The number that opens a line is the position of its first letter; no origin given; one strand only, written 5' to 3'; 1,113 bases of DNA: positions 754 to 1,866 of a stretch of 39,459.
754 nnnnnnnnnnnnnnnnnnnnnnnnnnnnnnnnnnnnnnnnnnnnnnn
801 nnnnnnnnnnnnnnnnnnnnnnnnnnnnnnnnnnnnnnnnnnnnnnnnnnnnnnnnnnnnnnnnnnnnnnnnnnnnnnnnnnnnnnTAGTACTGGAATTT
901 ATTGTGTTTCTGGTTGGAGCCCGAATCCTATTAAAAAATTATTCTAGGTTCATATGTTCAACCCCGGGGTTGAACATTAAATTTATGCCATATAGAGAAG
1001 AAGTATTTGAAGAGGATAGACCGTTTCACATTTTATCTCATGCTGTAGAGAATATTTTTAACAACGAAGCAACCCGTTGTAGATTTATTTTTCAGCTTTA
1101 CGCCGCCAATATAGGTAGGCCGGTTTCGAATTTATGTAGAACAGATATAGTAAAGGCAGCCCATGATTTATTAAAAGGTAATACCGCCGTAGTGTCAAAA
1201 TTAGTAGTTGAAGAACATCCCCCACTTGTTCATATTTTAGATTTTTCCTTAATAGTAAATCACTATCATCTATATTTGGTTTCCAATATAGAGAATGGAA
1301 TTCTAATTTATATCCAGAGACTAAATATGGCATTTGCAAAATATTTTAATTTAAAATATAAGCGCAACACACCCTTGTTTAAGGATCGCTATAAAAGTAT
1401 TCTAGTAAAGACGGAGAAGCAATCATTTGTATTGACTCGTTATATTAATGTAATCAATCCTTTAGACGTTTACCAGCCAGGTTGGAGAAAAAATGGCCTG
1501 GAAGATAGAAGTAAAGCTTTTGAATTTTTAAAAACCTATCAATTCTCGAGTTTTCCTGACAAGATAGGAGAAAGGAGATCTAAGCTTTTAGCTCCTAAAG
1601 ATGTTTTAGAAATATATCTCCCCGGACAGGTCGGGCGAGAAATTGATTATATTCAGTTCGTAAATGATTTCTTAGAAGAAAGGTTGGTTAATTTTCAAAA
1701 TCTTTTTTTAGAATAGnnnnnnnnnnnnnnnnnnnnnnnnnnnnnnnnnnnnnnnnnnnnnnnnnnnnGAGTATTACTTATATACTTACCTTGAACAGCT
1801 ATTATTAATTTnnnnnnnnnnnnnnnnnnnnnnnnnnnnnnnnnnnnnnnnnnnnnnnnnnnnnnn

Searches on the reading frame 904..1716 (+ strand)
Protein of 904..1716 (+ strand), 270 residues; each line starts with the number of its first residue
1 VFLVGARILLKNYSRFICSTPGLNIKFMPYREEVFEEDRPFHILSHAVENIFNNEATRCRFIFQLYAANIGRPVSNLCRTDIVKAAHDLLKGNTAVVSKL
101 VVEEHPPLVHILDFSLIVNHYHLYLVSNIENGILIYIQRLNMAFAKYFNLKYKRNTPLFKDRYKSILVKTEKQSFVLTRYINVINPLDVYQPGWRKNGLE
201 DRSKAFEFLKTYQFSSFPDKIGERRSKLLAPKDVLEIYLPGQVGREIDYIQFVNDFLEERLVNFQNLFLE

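Call 5: search_protein_families(library=pfam, proteins=[window:904-1716:+])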
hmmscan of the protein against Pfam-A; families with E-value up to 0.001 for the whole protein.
window:904-1716:+ (270 aa): 0 families

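Call 34: search_protein_families(library=pfam, proteins=[window:904-1716:+], max_evalue=1)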
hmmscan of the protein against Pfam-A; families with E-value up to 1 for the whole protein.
window:904-1716:+ (270 aa): 3 families
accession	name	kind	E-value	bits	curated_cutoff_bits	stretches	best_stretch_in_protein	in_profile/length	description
PF01797.21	Y1_Tnp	-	0.0037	17.8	23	1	109-182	41-119/121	Transposase IS200 like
PF13596.12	PAS_10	-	0.15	13.2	22.1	1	52-90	24-59/106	PAS domain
PF17631.7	DUF5512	-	0.17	12.4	27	1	91-134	51-91/139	Family of unknown function (DUF5512)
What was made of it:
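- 985..1716 (+): 243-aa Y1 (HUH) transposase-like gene of RAYT/IS200 type. It is a candidate mobilising enzyme only; no link to the blocks is shown. Sub-threshold Pfam Y1_Tnp match (E 0.0037, 17.8 bits against a cut-off of 23; call 34).
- On Y1 (HUH) transposase family PF01797, for ORF 985-1716: 17.8 bits against a cut-off of 23 (call 34).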

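Call 35: search_protein_families(library=ncbifam, proteins=[window:904-1716:+], max_evalue=1)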
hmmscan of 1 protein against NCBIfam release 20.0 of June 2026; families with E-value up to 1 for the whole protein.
window:904-1716:+ (270 aa): 0 families

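Call 36: search_solved_structures(query=window:904-1716:+, max_evalue=1, show_alignments=2)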
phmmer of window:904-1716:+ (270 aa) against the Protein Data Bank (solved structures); distinct sequences matched with E-value up to 1: 0.
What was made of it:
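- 985..1716 (+): No NCBIfam or PDB hit (calls 35, 36).
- On Y1 (HUH) transposase family PF01797, for ORF 985-1716: No PDB or NCBIfam hit (calls 35, 36).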

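Call 48: find_homologous_proteins(query=window:985-1716:+)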
Query window:985-1716:+ (243 aa): 200 proteins with E <= 0.001 among 333 candidates; the best 120 are listed.
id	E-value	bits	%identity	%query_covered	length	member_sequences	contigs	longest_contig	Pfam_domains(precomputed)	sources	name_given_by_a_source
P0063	1.2e-158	544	100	100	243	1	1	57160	-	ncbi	-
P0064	1.8e-95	337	65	100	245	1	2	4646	-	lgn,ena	-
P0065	1.6e-85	305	57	100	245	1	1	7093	-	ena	-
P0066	1.2e-84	302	56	100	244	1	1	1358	-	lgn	-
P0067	1.7e-84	301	58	100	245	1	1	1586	-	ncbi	-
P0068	6.9e-84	299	58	100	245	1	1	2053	PF01797.22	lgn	-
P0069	3.0e-83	297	58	100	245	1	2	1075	-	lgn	-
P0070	3.7e-83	297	56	100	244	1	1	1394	PF01797.22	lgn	-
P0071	2.3e-82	294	58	97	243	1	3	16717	-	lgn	-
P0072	2.3e-81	291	55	100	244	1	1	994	PF01797.22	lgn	-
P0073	3.1e-81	291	56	100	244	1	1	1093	-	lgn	-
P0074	4.5e-81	290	56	100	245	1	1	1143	-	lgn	-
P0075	7.7e-81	289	57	97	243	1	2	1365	PF01797.22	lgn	-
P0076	9.3e-81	289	56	100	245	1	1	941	PF01797.22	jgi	jgi:REP element-mobilizing transposase RayT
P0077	1.0e-80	289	55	100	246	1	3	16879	-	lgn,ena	-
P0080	2.2e-80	288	57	100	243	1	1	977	PF01797.22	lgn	-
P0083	4.8e-80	287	57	100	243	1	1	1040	PF01797.22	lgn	-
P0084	4.9e-80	287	55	100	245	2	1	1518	PF01797.22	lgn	-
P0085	5.2e-80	287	56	100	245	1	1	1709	PF01797.22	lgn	-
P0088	1.8e-79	285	54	98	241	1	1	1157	PF01797.22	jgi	jgi:putative transposase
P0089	2.8e-79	284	57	96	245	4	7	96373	PF01797.22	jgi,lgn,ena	-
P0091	3.4e-79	284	55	100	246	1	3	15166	PF01797.22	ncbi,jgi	-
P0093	8.2e-79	283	57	100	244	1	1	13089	PF01797.22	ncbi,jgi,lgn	-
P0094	1.4e-78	282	56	97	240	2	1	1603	PF01797.22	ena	-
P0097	3.0e-78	281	54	100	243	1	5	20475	PF01797.22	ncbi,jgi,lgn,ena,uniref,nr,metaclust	ncbi:MAG: hypothetical protein COT33_03170 [Candidatus Nealsonbacteria bacterium CG08_land_8_20_14_0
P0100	7.4e-78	279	55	100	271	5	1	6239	PF01797.22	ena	-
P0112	1.1e-76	276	57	100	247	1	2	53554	PF01797.22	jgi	-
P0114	1.5e-76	275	56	96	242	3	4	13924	PF01797.22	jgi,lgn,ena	-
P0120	3.8e-76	274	56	96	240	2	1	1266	PF01797.22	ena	-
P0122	4.8e-76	274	55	99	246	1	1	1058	PF01797.22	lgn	-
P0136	9.9e-75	269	52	96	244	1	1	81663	PF01797.22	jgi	jgi:REP element-mobilizing transposase RayT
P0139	1.7e-74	268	52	100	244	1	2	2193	PF01797.22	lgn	-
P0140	1.9e-74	268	54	97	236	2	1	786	PF01797.22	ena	-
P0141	2.0e-74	268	52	100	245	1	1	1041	PF01797.22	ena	-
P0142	2.5e-74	268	53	100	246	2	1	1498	PF01797.22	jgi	-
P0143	2.8e-74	268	53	97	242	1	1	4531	PF01797.22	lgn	-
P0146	4.9e-74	267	53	100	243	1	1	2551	PF01797.22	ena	-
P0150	1.2e-73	266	54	96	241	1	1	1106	PF01797.22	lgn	-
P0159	8.6e-73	263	54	100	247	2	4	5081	PF01797.22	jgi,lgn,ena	-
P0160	1.2e-72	262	54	96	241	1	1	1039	PF01797.22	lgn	-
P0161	2.3e-72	262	53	97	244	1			PF01797.22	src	-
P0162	3.7e-72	261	53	97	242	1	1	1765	PF01797.22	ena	-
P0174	4.7e-71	257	52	100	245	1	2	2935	PF01797.22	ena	-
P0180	5.1e-70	254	52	96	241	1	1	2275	PF01797.22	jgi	-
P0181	7.0e-70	253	52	99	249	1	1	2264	PF01797.22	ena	-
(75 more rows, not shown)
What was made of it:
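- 985..1716 (+): More than 200 homologs, several of them named from Patescibacteria and some called RayT by JGI (call 48).
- On Y1 (HUH) transposase family PF01797, for ORF 985-1716: Many homologs carry PF01797 or the name RayT (call 48).
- It belongs to a family of more than 200 proteins, several named from Patescibacteria and some labelled RayT (call 48).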

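Call 49: find_encoding_contigs(protein=P0063, flank=10000, max_places=2)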
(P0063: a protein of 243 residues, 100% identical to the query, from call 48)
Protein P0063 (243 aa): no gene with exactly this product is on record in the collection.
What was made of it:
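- Tried and rejected: Not on record (call 49).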

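Call 50: find_encoding_contigs(protein=P0064, flank=3000, max_places=2)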
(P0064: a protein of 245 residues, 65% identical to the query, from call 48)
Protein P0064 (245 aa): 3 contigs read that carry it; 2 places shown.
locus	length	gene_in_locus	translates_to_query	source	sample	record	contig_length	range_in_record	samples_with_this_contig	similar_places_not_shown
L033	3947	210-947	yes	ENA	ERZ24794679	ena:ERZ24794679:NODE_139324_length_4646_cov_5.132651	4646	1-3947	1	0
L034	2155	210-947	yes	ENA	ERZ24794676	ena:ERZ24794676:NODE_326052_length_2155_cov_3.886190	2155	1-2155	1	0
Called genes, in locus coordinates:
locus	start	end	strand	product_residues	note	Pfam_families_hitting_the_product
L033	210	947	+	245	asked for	-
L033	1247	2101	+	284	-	-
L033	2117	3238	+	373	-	PF00149:Metallophos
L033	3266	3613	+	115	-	PF00391:PEP-utilizers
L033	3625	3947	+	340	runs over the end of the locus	?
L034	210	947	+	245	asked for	-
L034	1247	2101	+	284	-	PF03848:TehB (faint)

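Call 52: find_encoding_contigs(protein=P0089, flank=10000, max_places=2)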
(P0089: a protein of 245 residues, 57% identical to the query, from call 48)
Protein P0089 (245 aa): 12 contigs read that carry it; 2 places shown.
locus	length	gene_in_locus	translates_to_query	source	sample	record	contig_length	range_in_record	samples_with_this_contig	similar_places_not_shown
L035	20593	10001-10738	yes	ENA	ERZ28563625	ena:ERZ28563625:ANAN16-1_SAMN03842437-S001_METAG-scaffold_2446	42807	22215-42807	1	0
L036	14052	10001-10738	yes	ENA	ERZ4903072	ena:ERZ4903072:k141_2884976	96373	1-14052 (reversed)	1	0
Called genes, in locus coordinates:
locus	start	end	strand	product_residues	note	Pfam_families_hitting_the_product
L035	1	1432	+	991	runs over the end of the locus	PF00580:UvrD-helicase, PF13245:AAA_19, PF13604:AAA_30 (faint), PF21445:ADDB_N (weak), PF13361:UvrD_C, PF13538:UvrD_C_2 (faint), PF12705:PDDEXK_1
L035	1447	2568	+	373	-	PF13742:tRNA_anti_2, PF01336:tRNA_anti-codon (weak), PF02601:Exonuc_VII_L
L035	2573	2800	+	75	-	PF02609:Exonuc_VII_S (weak)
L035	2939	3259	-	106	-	PF05105:Phage_holin_4_1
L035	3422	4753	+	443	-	PF00091:Tubulin, PF12327:FtsZ_C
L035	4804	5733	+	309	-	PF00890:FAD_binding_2 (weak), PF01134:GIDA (faint), PF01946:Thi4 (faint), PF03486:HI0933_like (faint), PF07992:Pyr_redox_2, PF12831:FAD_oxidored, PF13738:Pyr_redox_3, PF00070:Pyr_redox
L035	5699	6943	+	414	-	PF03952:Enolase_N, PF00113:Enolase_C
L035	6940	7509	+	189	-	PF00300:His_Phos_1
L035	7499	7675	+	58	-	PF00037:Fer4 (weak), PF12837:Fer4_6 (faint), PF13459:Fer4_15 (weak)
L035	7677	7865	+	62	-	PF13459:Fer4_15 (faint)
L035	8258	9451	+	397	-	PF00266:Aminotran_5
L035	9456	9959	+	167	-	PF01592:NifU_N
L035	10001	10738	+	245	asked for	PF01797:Y1_Tnp (weak)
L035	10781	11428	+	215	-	PF03575:Peptidase_S51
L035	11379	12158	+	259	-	PF02585:PIG-L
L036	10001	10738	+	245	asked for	PF01797:Y1_Tnp (weak)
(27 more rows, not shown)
